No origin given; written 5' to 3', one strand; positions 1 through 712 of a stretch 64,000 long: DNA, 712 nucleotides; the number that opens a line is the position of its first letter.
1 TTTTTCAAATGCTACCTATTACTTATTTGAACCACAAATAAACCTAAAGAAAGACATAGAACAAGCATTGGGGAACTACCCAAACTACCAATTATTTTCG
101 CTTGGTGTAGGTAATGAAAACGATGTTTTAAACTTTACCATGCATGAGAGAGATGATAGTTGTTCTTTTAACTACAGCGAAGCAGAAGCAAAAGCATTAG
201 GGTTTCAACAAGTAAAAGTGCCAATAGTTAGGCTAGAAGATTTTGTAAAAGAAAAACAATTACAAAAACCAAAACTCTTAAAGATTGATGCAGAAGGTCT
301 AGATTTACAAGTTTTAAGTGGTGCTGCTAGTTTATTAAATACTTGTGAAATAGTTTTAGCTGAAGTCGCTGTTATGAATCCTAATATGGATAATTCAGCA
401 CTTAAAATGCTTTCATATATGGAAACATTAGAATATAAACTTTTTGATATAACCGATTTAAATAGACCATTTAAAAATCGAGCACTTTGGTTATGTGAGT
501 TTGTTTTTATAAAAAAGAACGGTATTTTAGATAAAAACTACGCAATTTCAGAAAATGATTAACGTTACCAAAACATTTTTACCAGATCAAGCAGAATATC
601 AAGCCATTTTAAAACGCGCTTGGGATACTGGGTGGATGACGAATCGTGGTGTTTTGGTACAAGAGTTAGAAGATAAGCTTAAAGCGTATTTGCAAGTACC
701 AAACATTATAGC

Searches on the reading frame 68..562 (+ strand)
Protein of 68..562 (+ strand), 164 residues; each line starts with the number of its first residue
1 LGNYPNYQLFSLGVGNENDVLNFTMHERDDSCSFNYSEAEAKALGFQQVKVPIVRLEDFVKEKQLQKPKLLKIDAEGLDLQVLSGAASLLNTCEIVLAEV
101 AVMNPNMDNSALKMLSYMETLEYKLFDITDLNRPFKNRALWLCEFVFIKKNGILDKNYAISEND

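Call 111: search_protein_families(library=pfam, proteins=[window:68-562:+], max_evalue=0.001)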
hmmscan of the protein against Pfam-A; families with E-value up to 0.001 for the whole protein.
window:68-562:+ (164 aa): 1 family
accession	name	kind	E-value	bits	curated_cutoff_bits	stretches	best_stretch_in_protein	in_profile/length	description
PF05050.19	Methyltransf_21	-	7.1e-14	52.7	22.7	1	5-124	42-172/173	Methyltransferase FkbM domain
